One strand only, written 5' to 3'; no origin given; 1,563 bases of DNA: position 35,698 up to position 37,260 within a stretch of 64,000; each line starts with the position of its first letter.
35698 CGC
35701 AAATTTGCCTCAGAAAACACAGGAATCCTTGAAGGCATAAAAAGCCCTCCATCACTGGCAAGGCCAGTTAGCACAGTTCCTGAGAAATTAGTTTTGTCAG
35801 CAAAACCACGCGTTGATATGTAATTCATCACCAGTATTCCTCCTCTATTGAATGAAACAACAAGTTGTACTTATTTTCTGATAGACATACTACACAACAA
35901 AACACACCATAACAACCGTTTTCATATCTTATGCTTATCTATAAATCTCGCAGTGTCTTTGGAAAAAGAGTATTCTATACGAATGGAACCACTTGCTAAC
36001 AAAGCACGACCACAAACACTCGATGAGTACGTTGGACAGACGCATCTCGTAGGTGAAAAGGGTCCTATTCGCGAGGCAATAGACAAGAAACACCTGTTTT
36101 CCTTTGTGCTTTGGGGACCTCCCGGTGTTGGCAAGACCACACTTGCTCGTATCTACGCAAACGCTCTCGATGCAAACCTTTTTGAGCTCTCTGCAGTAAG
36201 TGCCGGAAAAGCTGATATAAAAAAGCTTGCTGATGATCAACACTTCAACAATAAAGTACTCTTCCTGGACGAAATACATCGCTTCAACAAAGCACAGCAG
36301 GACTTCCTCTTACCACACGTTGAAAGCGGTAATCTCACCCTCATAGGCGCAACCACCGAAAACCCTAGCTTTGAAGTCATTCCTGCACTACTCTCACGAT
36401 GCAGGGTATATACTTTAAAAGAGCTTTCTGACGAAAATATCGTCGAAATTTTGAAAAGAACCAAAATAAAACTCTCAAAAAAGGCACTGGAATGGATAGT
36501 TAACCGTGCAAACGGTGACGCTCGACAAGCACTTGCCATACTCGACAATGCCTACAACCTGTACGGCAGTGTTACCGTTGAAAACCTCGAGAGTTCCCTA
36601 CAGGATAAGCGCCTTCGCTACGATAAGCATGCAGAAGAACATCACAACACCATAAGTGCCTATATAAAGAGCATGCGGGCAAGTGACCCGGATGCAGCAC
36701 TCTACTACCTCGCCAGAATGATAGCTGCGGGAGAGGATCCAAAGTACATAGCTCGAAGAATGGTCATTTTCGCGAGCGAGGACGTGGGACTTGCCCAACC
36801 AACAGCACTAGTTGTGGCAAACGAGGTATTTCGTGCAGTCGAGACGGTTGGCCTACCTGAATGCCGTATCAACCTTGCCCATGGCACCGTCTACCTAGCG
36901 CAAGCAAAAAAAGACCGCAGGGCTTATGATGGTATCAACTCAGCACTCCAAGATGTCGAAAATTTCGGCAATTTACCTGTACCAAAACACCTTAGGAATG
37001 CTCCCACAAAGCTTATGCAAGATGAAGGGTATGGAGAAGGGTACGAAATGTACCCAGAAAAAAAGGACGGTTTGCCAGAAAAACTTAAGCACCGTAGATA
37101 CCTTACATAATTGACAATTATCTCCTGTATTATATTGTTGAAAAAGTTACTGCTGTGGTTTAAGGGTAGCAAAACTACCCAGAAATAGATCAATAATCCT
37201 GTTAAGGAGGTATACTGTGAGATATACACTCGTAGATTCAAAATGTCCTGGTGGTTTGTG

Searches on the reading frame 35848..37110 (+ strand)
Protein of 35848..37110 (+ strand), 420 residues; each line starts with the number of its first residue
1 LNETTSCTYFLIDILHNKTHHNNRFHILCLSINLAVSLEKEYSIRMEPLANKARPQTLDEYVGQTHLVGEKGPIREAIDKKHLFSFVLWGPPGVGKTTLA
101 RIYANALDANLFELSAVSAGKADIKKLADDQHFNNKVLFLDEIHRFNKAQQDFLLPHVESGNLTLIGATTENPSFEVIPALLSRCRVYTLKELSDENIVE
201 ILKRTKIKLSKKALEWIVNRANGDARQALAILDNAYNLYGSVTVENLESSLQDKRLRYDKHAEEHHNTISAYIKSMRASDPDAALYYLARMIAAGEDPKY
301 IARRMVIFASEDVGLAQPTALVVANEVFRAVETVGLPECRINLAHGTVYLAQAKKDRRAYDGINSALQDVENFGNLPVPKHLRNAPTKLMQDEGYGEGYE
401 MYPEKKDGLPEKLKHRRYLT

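Call 71: search_protein_families(library=pfam, proteins=[window:35848-37110:+])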
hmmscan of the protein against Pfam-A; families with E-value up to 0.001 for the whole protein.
window:35848-37110:+ (420 aa): 14 families
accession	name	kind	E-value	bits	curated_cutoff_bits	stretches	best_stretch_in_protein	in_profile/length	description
PF12002.13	MgsA_C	-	5.1e-52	176.6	27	1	279-408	2-131/167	MgsA AAA+ ATPase C terminal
PF16193.11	AAA_assoc_2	-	6.4e-20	71.6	34.3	1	205-277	3-81/81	AAA C-terminal domain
PF00004.35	AAA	-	4.5e-17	63.2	21.2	1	87-188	2-126/131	ATPase family associated with various cellular activities (AAA)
PF05496.18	RuvB_N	-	4.5e-16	59.4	27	1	54-166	2-116/159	Holliday junction DNA helicase RuvB P-loop domain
PF07728.20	AAA_5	-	7.5e-08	32.9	22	1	86-166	2-98/139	AAA domain (dynein-related subfamily)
PF13401.12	AAA_22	-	7.3e-07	30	27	1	86-247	8-104/130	AAA domain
PF13173.12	AAA_14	-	3.5e-05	24.3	27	1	87-160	6-87/129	AAA domain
PF13191.12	AAA_16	-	4e-05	24.6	32.6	0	85-110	26-51/167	AAA ATPase domain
PF01078.27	Mg_chelatase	-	9.8e-05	22.3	20.3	0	135-170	107-142/207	Magnesium chelatase, subunit ChlI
PF00158.32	Sigma54_activat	-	0.00011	22.4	20.2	0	100-173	59-132/168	Sigma-54 interaction domain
PF20720.3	nSTAND3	-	0.00012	22.2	27.2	1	87-143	21-74/155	Novel STAND NTPase 3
PF25361.1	AAA_lid_RFC1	-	0.00076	19.3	34.9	0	197-233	7-43/59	RFC1-like, AAA+ ATPase lid domain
PF07724.20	AAA_2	-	0.00086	19.8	27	0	82-164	2-105/166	AAA domain (Cdc48 subfamily)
PF22608.2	DNAX_ATPase_lid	-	0.00087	19.5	27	0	198-235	6-43/49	DNA polymerase III clamp loader subunit, ATPase lid domain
